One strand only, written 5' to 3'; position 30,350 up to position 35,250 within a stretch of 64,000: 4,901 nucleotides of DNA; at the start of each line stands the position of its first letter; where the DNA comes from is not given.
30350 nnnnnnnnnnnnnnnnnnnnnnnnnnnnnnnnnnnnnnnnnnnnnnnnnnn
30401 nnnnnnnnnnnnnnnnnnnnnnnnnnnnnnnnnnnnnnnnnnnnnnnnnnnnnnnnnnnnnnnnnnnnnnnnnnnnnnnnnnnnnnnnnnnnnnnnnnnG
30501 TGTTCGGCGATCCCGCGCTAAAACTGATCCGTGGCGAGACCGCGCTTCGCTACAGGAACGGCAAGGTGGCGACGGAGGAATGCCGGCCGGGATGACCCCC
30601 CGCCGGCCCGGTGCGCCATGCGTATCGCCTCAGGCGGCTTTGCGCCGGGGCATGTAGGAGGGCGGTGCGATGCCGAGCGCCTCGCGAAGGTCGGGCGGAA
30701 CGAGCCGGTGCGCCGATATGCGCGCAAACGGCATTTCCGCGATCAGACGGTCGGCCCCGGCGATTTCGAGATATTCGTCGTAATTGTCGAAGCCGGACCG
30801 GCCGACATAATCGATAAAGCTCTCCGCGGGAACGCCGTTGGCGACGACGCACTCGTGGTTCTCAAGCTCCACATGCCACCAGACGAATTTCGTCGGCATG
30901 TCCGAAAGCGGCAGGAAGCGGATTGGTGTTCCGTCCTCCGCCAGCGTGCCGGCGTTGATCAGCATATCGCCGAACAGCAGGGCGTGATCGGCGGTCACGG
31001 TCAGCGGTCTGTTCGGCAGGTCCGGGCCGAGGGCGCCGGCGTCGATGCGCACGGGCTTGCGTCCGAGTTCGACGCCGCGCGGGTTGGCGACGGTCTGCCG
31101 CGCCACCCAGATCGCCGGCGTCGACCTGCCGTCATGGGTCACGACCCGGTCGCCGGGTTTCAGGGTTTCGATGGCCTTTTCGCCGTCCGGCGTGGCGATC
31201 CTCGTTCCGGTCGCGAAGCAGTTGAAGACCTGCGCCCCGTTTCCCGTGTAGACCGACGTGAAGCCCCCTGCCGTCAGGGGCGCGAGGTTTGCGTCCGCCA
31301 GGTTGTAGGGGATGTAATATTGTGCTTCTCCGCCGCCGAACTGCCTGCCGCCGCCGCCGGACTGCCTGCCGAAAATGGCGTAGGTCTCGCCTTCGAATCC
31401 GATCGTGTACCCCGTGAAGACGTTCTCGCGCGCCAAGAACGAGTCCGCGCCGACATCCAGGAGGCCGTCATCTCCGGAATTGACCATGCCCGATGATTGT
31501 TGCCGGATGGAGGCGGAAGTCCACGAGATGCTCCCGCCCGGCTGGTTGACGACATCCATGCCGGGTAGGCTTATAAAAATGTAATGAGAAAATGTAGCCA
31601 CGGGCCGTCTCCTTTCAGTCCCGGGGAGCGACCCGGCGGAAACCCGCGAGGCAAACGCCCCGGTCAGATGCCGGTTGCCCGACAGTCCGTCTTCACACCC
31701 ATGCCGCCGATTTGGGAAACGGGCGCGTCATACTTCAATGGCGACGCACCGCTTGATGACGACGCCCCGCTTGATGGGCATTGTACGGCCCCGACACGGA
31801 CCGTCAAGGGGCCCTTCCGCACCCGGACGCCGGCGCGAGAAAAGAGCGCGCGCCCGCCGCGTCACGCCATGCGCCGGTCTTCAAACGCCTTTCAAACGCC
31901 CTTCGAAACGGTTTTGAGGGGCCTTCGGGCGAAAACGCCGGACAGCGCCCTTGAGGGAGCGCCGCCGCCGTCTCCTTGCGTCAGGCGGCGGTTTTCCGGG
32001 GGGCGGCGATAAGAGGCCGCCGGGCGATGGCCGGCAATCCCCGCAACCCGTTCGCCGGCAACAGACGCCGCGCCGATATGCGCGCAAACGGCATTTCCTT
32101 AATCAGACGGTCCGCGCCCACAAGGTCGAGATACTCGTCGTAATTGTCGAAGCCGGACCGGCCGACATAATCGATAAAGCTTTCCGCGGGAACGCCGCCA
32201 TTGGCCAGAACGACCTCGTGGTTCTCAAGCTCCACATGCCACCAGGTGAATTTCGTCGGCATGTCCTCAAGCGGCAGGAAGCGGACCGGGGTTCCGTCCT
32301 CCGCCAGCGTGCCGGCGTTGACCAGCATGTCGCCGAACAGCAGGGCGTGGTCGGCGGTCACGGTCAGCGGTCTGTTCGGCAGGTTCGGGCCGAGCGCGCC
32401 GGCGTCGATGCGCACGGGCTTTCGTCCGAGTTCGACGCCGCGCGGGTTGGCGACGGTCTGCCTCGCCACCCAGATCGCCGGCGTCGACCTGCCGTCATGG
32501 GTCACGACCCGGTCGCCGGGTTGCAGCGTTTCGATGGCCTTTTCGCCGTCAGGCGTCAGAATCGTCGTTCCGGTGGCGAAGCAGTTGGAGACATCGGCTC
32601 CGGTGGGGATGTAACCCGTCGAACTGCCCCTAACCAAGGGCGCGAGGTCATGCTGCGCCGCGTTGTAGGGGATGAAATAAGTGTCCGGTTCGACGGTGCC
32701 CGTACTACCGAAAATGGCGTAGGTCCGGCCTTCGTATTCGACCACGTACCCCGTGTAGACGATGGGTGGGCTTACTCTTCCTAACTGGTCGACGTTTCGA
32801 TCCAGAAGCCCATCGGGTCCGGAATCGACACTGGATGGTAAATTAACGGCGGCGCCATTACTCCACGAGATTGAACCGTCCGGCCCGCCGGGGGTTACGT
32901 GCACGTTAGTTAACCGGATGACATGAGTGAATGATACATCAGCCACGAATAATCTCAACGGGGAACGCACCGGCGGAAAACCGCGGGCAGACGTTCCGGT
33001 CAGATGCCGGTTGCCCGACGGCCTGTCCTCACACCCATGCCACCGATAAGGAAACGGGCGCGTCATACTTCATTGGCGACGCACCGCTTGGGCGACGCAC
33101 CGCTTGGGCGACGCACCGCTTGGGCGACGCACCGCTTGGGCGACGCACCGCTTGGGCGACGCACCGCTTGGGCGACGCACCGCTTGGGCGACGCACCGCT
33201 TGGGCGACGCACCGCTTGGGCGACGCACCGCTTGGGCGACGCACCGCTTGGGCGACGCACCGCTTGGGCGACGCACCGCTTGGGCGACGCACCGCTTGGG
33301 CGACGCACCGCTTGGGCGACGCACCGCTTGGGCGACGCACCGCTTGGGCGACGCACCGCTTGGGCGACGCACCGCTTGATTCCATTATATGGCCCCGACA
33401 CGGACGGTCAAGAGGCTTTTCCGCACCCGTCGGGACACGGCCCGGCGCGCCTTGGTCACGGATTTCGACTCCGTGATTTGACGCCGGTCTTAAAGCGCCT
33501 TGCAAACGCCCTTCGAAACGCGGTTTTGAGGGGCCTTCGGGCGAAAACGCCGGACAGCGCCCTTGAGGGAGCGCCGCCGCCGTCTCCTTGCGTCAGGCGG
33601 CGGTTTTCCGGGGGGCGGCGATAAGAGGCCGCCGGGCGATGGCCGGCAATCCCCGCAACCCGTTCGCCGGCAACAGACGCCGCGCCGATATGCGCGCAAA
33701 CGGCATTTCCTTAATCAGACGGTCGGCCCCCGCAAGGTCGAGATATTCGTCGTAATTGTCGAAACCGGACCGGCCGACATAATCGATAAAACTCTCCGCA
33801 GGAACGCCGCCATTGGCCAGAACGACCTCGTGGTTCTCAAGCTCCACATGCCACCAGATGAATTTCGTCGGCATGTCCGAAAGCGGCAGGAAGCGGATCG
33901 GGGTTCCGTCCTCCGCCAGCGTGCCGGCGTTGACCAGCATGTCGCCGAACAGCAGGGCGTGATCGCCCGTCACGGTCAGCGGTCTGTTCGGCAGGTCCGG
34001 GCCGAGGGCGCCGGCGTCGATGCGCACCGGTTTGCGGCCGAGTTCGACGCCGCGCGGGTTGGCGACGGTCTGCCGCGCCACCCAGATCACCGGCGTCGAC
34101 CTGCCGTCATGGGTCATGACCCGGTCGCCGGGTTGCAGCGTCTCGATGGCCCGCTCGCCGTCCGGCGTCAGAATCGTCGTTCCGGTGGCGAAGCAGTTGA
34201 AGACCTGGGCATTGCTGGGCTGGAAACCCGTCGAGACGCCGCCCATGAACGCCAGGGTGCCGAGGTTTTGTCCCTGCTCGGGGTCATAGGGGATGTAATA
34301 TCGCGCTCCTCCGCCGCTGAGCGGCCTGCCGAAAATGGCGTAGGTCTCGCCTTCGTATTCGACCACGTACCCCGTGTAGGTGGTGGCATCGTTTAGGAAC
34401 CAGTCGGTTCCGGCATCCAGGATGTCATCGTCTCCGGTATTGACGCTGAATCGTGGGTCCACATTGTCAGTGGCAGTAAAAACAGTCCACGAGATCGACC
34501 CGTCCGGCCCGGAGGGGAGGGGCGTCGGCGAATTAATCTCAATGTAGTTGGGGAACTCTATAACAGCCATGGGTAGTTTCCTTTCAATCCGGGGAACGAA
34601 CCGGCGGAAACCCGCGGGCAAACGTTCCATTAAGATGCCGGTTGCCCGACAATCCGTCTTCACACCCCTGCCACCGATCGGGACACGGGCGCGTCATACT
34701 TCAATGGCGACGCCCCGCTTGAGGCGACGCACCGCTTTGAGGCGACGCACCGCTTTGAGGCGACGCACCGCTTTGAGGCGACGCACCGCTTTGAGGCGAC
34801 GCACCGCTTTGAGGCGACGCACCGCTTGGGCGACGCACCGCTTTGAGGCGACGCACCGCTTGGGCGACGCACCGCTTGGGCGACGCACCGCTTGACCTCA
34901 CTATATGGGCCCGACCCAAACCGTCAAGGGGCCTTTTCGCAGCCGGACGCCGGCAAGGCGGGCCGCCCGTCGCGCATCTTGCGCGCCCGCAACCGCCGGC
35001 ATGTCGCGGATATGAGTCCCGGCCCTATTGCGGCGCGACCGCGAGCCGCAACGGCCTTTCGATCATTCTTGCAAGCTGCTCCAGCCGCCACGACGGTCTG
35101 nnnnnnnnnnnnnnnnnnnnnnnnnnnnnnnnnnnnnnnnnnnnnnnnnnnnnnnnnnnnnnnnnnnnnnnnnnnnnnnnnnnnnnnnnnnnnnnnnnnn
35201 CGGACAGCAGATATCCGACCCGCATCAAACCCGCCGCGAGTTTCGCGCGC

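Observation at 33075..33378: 19 perfect copies of a 16-bp unit starting at the predicted +1 of Hint paralog 2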

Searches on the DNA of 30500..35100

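Call 36: search_rna_families(source=window, start=30500, end=35100, threshold=evalue, max_evalue=1)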
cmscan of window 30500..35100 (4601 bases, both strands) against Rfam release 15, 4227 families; matches with E-value up to 1: 2.
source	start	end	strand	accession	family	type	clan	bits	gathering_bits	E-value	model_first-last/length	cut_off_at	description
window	34045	34100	+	RF03397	mir-1234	Gene; miRNA;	-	28.1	70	0.13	1-57/57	no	mir-1234 microRNA precursor family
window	31109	31203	+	RF01781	ASdes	Gene; sRNA;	-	25.6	40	0.011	1-68/68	no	ASdes TB sRNA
